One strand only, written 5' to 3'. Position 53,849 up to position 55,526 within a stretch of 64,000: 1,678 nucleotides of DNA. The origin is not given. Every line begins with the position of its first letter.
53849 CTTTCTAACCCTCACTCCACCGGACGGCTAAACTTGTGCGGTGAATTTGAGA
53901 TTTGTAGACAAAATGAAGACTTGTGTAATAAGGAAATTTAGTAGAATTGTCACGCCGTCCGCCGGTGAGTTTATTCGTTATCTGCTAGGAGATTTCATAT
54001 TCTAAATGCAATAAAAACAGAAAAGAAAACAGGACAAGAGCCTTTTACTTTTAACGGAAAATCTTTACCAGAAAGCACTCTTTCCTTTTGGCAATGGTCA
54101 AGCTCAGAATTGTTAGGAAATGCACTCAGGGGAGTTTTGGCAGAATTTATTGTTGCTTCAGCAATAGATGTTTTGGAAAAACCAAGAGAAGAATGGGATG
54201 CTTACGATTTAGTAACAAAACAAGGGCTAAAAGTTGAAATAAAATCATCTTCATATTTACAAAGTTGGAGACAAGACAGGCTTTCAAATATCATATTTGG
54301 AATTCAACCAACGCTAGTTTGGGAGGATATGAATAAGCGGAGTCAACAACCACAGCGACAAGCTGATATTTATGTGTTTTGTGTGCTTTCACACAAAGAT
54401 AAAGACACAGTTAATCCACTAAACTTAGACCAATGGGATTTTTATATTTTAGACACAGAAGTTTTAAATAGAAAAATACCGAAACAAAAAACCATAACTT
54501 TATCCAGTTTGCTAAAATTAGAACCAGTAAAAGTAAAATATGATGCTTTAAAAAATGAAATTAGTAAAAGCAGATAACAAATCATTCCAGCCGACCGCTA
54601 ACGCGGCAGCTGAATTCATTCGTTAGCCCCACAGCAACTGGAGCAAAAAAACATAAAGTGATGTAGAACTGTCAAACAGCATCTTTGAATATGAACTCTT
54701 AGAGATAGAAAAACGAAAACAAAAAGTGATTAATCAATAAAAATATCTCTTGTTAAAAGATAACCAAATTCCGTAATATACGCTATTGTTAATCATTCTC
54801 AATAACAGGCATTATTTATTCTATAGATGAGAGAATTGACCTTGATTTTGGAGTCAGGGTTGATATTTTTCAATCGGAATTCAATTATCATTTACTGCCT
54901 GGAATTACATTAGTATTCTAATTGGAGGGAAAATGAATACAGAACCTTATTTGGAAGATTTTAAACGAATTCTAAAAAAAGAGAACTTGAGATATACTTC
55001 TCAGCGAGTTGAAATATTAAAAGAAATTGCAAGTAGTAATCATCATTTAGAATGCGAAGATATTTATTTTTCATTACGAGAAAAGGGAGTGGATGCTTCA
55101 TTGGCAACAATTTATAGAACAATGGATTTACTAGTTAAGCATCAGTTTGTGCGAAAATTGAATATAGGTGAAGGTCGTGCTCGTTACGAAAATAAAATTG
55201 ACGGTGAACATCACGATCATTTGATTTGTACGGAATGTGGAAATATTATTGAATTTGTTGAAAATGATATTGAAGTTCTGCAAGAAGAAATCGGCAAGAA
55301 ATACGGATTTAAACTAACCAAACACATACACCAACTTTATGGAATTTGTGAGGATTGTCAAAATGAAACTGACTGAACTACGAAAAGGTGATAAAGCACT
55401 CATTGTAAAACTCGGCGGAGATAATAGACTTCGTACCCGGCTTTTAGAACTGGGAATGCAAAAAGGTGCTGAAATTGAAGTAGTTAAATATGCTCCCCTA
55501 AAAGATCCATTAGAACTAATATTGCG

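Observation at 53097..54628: Decayed chromosomal integron with co-oriented (inverted-type) intI remnant, attI-like repeats and two cassettes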

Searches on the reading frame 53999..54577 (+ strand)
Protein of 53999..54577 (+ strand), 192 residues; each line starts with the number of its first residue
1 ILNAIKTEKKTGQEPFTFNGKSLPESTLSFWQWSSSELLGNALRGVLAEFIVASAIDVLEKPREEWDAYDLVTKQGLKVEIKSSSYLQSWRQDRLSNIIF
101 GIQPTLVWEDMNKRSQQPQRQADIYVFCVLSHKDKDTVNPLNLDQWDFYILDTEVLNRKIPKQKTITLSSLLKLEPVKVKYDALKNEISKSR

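Call 3: search_protein_families(library=pfam, proteins=[window:54110-54577:+], max_evalue=1)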
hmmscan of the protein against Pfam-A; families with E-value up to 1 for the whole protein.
window:54110-54577:+ (155 aa): 1 family
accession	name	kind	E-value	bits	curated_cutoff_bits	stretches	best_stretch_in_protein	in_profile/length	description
PF22522.2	DUF6998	-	0.0057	17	27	1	8-48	27-66/136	Family of unknown function (DUF6998)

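Call 4: search_protein_families(library=ncbifam, proteins=[window:54110-54577:+], max_evalue=1)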
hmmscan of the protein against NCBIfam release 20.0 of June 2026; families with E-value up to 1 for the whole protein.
window:54110-54577:+ (155 aa): 0 families

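Call 39: search_protein_families(library=pfam, proteins=[window:53999-54577:+], max_evalue=0.01)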
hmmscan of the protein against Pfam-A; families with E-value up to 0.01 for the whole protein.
window:53999-54577:+ (192 aa): 1 family
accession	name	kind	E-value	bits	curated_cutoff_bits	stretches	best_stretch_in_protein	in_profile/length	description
PF22522.2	DUF6998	-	0.0085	16.5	27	0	45-85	27-66/136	Family of unknown function (DUF6998)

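Call 40: search_protein_families(library=ncbifam, proteins=[window:53999-54577:+], max_evalue=0.01)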
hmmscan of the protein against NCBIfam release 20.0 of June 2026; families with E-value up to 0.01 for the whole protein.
window:53999-54577:+ (192 aa): 0 families

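Call 65: search_protein_families(library=phrogs, proteins=[window:53999-54577:+], max_evalue=0.01)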
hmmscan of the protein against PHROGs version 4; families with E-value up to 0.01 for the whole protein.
window:53999-54577:+ (192 aa): 0 families

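Call 66: search_protein_families(library=padloc, proteins=[window:53999-54577:+], max_evalue=0.01)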
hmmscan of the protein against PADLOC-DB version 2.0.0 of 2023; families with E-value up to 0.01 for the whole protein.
window:53999-54577:+ (192 aa): 0 families

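Call 67: find_homologous_proteins(query=window:53999-54577:+, max_evalue=0.001)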
Query window:53999-54577:+ (192 aa): 1551 proteins with E <= 0.001 among 1653 candidates; the best 120 are listed.
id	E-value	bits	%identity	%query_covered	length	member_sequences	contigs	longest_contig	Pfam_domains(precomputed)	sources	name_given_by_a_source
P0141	1.4e-114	398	95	100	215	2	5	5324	PF26887.1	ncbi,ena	-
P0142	2.9e-114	397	94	100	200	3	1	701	PF26887.1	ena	-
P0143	3.1e-106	371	87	100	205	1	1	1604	PF26887.1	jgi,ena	-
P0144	3.7e-102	358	85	100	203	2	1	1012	PF26887.1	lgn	-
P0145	9.8e-100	350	81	100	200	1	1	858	PF26887.1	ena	-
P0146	1.4e-96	339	81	100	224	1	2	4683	PF26887.1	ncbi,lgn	-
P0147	3.1e-96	338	89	89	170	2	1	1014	PF26887.1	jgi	jgi:hypothetical protein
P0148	2.1e-94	332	81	98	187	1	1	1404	PF26887.1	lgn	-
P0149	6.9e-92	324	76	98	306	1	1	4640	PF26887.1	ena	-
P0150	9.9e-92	324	77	100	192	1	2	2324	PF26887.1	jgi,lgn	jgi:hypothetical protein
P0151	1.3e-91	323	75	98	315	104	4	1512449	PF26887.1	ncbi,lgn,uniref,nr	ncbi:hypothetical protein [Candidatus Thioglobus autotrophicus]|uniref:hypothetical protein n=1 Tax=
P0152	1.6e-91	323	74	99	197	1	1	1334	PF26887.1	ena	-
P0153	2.5e-91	322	76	97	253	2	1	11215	PF26887.1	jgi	-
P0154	3.4e-91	322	74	98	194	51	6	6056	PF26887.1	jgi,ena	jgi:hypothetical protein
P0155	3.7e-91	322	79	100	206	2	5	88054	PF26887.1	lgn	-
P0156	5.2e-91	321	76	99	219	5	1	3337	PF26887.1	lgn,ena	-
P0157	7.6e-91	321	74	99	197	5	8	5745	PF26887.1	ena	-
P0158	7.9e-91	321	74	99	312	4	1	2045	PF26887.1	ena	-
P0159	1.0e-90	320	76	98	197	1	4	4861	PF26887.1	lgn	-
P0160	3.6e-90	319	76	99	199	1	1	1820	PF26887.1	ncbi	-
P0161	3.9e-90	318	73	100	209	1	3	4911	PF26887.1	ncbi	-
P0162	5.6e-90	318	75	97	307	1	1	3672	PF26887.1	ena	-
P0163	9.1e-90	317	74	98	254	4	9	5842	PF26887.1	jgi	-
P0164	8.5e-89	314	99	76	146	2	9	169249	PF26887.1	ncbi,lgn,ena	-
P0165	6.0e-88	311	76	99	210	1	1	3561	PF26887.1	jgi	jgi:hypothetical protein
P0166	3.1e-87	309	76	97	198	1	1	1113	PF26887.1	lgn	-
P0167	3.7e-87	309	90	81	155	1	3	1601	PF26887.1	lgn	-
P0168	6.2e-87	308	75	98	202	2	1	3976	PF26887.1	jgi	jgi:hypothetical protein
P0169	7.4e-87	308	71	99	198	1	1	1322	PF26887.1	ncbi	-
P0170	1.2e-85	304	72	99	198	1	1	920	PF26887.1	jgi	-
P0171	1.7e-85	303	72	99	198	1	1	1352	PF26887.1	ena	-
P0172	3.0e-85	303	70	98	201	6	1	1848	PF26887.1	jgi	-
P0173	3.2e-85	302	70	96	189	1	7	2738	PF26887.1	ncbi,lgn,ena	-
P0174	6.2e-85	302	69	99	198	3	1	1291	PF26887.1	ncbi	-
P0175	6.5e-85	301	70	96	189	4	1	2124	PF26887.1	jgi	-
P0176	1.2e-84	301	71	95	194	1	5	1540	PF26887.1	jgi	-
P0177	1.3e-84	301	82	88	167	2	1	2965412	PF25941.1,PF26887.1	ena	-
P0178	1.7e-84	300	70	98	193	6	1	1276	PF26887.1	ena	-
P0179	2.5e-84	300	70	95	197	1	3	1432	PF26887.1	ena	-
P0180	2.7e-84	299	71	95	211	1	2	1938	PF26887.1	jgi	-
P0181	5.9e-84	298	71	99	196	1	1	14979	PF26887.1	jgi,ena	-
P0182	7.2e-84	298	74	98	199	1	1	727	PF26887.1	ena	-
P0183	1.0e-83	298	72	95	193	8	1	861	PF26887.1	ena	-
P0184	1.4e-83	297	69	98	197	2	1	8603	PF26887.1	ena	-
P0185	2.8e-83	296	70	95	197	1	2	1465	PF26887.1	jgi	-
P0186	3.0e-83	296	72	100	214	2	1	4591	PF26887.1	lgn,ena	-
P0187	3.3e-83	296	70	95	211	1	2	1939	PF26887.1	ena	-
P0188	3.6e-83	296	70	95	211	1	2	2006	PF26887.1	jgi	-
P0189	3.6e-83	296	70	95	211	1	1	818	PF26887.1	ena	-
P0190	3.6e-83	296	70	95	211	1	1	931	PF26887.1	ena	-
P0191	4.1e-83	296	71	95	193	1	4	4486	PF26887.1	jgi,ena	jgi:hypothetical protein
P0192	7.6e-83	295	71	99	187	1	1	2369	PF26887.1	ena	-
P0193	8.7e-83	295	71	98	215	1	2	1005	PF26887.1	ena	-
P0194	8.9e-83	295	70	95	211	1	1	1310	PF26887.1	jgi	-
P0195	1.4e-82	294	70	99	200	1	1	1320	PF26887.1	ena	-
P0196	1.4e-82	294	73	98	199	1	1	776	PF26887.1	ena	-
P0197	1.6e-82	294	70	99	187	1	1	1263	PF26887.1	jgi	jgi:hypothetical protein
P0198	1.8e-82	294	71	98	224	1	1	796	PF26887.1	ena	-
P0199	1.9e-82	293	72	98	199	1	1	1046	PF26887.1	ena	-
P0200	2.4e-82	293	73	96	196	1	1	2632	PF26887.1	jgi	jgi:hypothetical protein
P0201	3.6e-82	293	72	98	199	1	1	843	PF26887.1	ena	-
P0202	4.0e-82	292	70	99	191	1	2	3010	PF26887.1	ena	-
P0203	4.1e-82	292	70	99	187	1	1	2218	PF26887.1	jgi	jgi:hypothetical protein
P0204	4.4e-82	292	71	99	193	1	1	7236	PF26887.1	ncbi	-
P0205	4.8e-82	292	69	100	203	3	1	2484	PF26887.1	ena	-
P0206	5.6e-82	292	72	98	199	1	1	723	PF26887.1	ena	-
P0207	6.0e-82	292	71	98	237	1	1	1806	PF26887.1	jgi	-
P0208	6.3e-82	292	72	91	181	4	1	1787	PF26887.1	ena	-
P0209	9.7e-82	291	71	97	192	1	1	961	PF26887.1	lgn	-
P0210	1.1e-81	291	69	96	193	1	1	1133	PF26887.1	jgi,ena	-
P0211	1.2e-81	291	68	99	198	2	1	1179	PF26887.1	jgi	-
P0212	1.5e-81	290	69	96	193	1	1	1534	PF26887.1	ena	-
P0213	2.2e-81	290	70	98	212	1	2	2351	PF26887.1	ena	-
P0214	2.4e-81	290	72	92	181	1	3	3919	PF26887.1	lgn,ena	-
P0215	2.7e-81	290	68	95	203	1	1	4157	PF26887.1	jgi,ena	-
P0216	3.5e-81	289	70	98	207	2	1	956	PF26887.1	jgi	jgi:hypothetical protein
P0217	6.8e-81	288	69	98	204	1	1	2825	PF26887.1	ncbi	ncbi:hypothetical protein [Sulfurimonas sp.]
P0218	9.0e-81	288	68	96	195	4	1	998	PF26887.1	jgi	jgi:hypothetical protein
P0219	1.2e-80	288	70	99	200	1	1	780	PF26887.1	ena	-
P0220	2.6e-80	286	69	99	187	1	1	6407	PF26887.1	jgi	-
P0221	2.6e-80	286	70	98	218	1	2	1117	PF26887.1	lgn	-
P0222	2.7e-80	286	71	97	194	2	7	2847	PF26887.1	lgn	-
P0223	4.0e-80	286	71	98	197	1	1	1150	PF26887.1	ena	-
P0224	4.0e-80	286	68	99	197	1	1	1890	PF26887.1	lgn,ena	-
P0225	1.5e-79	284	68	98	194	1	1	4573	PF26887.1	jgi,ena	-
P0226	2.9e-79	283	70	98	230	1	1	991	PF26887.1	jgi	-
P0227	2.9e-79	283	66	99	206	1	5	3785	PF26887.1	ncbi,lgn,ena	-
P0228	9.3e-79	281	71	96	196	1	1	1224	PF26887.1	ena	-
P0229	9.8e-79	281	69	99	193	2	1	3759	PF26887.1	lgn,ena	-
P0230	1.1e-78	281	70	98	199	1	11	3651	PF26887.1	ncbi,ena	-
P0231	1.2e-78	281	70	98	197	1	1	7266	PF26887.1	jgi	jgi:hypothetical protein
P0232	1.3e-78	281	70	98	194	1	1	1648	PF26887.1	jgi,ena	-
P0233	1.4e-78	281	70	98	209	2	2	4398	PF26887.1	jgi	-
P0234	1.4e-78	281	67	99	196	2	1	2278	PF26887.1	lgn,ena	-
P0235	1.9e-78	280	70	98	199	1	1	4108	PF26887.1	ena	-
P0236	2.0e-78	280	67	98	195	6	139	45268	PF26887.1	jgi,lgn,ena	jgi:hypothetical protein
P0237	3.9e-78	279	70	93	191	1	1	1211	PF26887.1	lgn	-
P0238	5.0e-78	279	68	98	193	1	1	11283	PF26887.1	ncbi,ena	-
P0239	5.0e-78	279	68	98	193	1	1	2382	PF26887.1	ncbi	-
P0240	6.6e-78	279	66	99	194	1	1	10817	PF26887.1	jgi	-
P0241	7.7e-78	278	75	86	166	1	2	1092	PF26887.1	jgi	-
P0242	1.2e-77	278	69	98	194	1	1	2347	PF26887.1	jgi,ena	-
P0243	1.7e-77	277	79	85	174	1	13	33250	PF26887.1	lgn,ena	-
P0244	2.0e-77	277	69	98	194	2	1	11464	PF26887.1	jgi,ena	-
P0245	3.8e-77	276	68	100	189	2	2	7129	PF26887.1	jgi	-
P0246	7.6e-77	275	65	99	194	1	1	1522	PF26887.1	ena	-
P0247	8.9e-77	275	72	87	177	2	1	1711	PF26887.1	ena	-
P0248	1.4e-76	274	66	100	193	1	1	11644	PF26887.1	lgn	-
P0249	1.4e-76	274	67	99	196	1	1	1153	PF26887.1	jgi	jgi:hypothetical protein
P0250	1.9e-76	274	67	98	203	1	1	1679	PF26887.1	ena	-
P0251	2.4e-76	274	66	99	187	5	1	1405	PF26887.1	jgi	-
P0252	2.7e-76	273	65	99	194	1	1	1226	PF26887.1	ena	-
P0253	4.1e-76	273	68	98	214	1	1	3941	PF26887.1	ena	-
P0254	4.3e-76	273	69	97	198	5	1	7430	PF26887.1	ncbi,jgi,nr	ncbi:MAG: hypothetical protein DRG78_11300 [Epsilonproteobacteria bacterium]|nr:MAG: hypothetical pr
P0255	8.1e-76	272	75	85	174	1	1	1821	PF26887.1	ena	-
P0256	1.2e-75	271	76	84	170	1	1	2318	PF26887.1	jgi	-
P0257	1.6e-75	271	75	84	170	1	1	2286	PF26887.1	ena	-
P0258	1.8e-75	271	70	93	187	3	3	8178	PF26887.1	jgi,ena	-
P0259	3.3e-75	270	65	99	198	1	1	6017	PF26887.1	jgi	jgi:hypothetical protein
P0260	3.7e-75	270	68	93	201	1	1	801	PF26887.1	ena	-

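Call 69: find_encoding_contigs(protein=P0141, flank=4000, max_places=4)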
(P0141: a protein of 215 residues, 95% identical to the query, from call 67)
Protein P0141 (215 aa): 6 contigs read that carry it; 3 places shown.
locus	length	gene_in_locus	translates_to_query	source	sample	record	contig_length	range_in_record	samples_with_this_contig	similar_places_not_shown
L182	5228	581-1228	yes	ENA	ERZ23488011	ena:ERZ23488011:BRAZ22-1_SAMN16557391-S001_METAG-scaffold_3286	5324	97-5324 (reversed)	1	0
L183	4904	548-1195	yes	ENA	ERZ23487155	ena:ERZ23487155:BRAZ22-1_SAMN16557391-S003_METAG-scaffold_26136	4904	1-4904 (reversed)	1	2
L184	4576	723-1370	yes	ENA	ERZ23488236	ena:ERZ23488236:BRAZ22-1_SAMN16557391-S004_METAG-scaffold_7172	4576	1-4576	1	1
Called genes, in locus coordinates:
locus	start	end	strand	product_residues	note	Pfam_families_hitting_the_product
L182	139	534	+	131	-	-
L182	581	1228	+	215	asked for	PF26887:Phage_T4_End_IV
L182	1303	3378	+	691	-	PF00005:ABC_tran (faint), PF13166:AAA_13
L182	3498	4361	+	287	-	-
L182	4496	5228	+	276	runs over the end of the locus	?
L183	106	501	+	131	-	-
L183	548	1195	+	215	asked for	PF26887:Phage_T4_End_IV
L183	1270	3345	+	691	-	PF00005:ABC_tran (faint), PF13166:AAA_13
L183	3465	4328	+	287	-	-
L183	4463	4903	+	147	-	?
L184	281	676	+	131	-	-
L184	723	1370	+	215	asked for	PF26887:Phage_T4_End_IV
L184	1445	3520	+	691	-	PF00005:ABC_tran (faint), PF13166:AAA_13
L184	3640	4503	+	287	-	-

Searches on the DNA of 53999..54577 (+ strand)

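Call 70: search_with_rna_model(model_id=R2, sources=[L182, L184], filters=off, max_evalue=1)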
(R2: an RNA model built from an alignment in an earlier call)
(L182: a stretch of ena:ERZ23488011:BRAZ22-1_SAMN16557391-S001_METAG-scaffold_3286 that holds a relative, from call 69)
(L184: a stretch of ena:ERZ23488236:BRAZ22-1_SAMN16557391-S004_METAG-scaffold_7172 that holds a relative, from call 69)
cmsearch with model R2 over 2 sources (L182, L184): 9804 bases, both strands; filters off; matches with E-value up to 1: 9.
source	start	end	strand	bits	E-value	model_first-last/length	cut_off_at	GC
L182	3384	3480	+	36.2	3.2e-08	1-88/88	no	0.48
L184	3526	3622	+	36.2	3.2e-08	1-88/88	no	0.48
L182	1223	1279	+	35.1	6.5e-08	1-88/88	no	0.49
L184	1365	1421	+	35.1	6.5e-08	1-88/88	no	0.49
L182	24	117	+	23.7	7.6e-05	1-88/88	no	0.45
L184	166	259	+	23.7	7.6e-05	1-88/88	no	0.45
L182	536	634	+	23.2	0.0001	1-88/88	no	0.56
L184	678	776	+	23.2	0.0001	1-88/88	no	0.56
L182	4366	4458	+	12.8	0.063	1-88/88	no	0.47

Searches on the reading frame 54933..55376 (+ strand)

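Call 3: search_protein_families(library=pfam, proteins=[window:54933-55376:+], max_evalue=1)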
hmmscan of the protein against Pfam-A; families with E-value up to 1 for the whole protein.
window:54933-55376:+ (147 aa): 9 families
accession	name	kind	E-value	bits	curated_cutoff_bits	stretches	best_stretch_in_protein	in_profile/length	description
PF01475.25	FUR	-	1.4e-34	119.3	23.1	1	17-132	2-117/121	Ferric uptake regulator family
PF13565.12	HTH_32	-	0.039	14.9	33.7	1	20-63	28-72/73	Homeodomain-like domain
PF13790.11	SR1P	-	0.048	14.3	26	0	98-112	5-19/37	SR1 protein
PF08274.17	Zn_Ribbon_YjdM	-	0.051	14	30.8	0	92-104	15-27/30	PhnA Zinc-Ribbon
PF08271.17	Zn_Ribbon_TF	-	0.077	13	29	1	97-114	20-37/43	TFIIB zinc-binding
PF07967.19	zf-C3HC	-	0.12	12.8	22.2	1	93-133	40-80/132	NuBaID N-terminal domain (aka zf-C3HC)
PF08792.16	A2L_zn_ribbon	-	0.13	12.4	22.9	0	94-105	19-30/33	A2L zinc ribbon domain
PF08100.18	Dimerisation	-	0.2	11.9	25.6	1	28-87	30-83/93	O-methyltransferase dimerisation domain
PF18073.7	Zn_ribbon_LapB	-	0.38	10.9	25.7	0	133-143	11-21/28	Rubredoxin metal binding domain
